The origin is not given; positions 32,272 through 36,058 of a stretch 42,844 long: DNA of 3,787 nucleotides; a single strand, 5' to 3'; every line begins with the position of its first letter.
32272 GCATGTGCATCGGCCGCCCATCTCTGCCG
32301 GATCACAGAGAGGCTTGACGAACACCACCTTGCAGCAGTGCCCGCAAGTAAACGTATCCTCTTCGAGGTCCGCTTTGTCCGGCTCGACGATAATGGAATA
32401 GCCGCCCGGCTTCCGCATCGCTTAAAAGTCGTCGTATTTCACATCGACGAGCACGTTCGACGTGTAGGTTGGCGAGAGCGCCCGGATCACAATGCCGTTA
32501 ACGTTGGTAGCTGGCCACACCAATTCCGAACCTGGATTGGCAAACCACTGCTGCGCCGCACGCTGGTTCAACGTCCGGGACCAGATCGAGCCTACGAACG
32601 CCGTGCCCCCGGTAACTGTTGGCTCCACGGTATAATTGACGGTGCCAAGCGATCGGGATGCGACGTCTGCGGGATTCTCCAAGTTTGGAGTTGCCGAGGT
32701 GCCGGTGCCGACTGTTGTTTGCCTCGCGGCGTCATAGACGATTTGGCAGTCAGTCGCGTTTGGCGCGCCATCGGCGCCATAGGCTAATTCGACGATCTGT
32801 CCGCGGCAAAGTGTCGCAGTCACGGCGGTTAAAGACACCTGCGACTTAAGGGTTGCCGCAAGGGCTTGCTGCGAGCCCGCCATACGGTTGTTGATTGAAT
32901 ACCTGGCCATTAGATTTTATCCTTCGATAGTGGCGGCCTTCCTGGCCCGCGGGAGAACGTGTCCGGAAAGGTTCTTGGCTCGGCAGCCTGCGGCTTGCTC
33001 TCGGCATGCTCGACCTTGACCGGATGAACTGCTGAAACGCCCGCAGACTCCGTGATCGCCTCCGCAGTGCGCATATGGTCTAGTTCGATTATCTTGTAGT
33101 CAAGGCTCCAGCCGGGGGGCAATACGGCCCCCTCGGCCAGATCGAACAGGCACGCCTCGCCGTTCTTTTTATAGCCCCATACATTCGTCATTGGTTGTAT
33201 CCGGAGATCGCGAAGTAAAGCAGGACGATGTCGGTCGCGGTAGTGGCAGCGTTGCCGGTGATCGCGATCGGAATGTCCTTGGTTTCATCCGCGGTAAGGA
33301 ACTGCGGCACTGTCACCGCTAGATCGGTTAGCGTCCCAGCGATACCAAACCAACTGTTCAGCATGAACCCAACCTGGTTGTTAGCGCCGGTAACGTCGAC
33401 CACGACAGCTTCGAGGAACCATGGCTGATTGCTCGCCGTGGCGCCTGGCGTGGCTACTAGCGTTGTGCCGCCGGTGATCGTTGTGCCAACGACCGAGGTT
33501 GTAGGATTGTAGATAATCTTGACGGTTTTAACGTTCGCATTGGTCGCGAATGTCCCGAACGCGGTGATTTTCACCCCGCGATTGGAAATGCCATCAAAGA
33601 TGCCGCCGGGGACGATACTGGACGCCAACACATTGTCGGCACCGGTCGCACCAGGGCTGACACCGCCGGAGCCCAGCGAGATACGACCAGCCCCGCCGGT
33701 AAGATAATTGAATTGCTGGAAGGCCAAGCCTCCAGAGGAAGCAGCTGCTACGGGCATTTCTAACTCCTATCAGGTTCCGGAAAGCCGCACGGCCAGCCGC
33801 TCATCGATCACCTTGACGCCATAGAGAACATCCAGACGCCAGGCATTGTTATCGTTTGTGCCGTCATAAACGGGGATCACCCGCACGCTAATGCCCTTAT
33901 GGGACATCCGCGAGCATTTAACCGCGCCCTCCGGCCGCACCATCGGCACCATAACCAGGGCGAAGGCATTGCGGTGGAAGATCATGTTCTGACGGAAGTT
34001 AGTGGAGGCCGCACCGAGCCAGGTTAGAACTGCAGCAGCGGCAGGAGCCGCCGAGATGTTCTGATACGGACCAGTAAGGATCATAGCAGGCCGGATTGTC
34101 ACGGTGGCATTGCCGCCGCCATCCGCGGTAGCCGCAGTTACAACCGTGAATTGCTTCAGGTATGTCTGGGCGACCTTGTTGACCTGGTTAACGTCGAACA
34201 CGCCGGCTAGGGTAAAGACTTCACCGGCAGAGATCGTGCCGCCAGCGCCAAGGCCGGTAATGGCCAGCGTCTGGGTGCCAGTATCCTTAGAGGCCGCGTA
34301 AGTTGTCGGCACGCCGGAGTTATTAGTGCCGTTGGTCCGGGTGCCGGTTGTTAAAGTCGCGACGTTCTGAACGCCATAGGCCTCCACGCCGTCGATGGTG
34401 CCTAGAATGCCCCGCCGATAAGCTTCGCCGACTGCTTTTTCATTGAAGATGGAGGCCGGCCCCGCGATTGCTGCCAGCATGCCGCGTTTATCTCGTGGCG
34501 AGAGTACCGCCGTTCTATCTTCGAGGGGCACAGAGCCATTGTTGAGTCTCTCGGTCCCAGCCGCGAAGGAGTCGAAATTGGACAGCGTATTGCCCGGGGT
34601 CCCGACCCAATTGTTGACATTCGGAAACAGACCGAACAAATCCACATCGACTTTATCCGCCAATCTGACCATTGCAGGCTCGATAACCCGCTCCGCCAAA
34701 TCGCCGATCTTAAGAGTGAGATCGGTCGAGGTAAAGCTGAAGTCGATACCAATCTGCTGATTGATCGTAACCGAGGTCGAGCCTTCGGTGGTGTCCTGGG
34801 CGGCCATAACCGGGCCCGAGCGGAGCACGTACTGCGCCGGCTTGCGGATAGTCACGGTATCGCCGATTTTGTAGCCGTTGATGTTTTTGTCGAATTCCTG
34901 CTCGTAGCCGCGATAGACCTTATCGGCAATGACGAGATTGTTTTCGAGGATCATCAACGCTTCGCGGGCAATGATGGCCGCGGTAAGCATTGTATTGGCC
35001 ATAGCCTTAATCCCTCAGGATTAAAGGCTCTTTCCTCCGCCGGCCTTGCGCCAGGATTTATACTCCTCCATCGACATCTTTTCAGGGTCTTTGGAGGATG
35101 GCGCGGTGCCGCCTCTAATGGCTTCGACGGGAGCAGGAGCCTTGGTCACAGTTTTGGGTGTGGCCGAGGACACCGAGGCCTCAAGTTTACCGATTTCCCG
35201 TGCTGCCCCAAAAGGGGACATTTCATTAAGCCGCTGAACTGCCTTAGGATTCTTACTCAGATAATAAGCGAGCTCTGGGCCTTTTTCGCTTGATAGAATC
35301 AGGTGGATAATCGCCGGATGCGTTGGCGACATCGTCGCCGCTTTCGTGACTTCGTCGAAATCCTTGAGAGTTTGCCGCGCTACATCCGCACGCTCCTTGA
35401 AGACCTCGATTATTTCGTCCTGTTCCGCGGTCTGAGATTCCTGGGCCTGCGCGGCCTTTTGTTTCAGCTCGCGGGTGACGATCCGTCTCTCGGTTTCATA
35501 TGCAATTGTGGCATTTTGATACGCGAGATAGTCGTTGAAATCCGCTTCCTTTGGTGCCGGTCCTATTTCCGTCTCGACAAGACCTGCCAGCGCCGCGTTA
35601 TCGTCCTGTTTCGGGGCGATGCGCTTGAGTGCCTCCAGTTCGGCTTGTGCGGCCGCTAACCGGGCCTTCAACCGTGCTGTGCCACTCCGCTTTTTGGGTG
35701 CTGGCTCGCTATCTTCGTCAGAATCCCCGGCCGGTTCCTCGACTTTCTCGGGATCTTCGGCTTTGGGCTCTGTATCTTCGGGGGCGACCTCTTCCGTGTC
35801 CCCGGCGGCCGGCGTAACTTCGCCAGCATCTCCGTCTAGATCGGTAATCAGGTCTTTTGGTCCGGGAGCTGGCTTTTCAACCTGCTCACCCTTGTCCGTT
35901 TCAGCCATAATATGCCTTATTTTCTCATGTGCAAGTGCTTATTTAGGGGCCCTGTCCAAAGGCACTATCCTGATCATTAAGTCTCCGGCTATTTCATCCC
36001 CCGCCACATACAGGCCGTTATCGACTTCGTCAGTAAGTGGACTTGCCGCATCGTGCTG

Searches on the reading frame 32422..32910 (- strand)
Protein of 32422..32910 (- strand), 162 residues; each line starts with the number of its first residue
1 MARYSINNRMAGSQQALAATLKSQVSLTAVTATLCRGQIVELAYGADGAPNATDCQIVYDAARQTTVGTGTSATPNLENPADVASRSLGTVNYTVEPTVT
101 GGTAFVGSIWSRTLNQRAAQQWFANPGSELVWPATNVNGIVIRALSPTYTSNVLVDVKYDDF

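Call 12: search_protein_families(library=phrogs, proteins=[window:32422-32910:-], max_evalue=1)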
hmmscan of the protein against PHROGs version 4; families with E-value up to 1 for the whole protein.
window:32422-32910:- (162 aa): 1 family
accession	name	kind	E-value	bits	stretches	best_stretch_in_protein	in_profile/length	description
phrog_20744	-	other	0.041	14.9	1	65-101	22-58/224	hydrolase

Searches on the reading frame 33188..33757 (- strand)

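Call 12: search_protein_families(library=phrogs, proteins=[window:33188-33757:-], max_evalue=1)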
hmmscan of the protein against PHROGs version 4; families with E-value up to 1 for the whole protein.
window:33188-33757:- (189 aa): 2 families
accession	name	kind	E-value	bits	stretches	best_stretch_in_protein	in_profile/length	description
phrog_23973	-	unknown function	0.027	15.5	1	63-140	9-81/109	-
phrog_21087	-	unknown function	0.69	11.2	0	46-75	26-55/104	-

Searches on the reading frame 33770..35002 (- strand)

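Call 5: search_protein_families(library=pfam, proteins=[window:33770-35002:-], max_evalue=0.01)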
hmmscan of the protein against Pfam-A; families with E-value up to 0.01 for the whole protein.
window:33770-35002:- (410 aa): 1 family
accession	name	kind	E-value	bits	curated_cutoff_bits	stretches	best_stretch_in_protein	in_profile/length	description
PF11651.14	P22_CoatProtein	-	1.4e-46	159.6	24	1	1-409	1-423/423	P22 coat protein - gene protein 5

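Call 6: search_protein_families(library=phrogs, proteins=[window:33770-35002:-], max_evalue=0.01)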
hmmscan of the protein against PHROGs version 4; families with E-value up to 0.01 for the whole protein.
window:33770-35002:- (410 aa): 3 families
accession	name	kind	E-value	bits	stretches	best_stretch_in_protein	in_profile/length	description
phrog_283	-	head and packaging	1.5e-82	279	1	1-409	1-383/385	major head protein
phrog_267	-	head and packaging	0.00042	20.6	1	5-284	39-279/410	major head protein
phrog_1302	-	tail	0.00089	19.8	1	230-307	88-153/201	distal tail protein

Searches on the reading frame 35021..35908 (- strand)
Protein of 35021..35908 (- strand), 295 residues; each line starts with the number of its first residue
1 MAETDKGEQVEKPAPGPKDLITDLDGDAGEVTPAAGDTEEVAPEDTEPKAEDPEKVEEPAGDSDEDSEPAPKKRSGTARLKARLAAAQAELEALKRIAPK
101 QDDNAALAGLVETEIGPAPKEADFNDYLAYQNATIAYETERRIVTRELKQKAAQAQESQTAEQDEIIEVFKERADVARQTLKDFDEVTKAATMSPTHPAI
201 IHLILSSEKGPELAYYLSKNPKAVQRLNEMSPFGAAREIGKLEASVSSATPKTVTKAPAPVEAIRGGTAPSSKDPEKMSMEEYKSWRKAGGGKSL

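Call 12: search_protein_families(library=phrogs, proteins=[window:35021-35908:-], max_evalue=1)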
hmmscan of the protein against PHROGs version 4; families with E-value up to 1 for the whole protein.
window:35021-35908:- (295 aa): 3 families
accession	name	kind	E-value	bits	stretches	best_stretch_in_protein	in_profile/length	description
phrog_8865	-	head and packaging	2.5e-47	163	1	27-287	21-289/297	head scaffolding protein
phrog_648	-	head and packaging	2.3e-19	71.1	1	32-271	24-258/286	head scaffolding protein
phrog_28221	-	unknown function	0.3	11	1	107-180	14-88/378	-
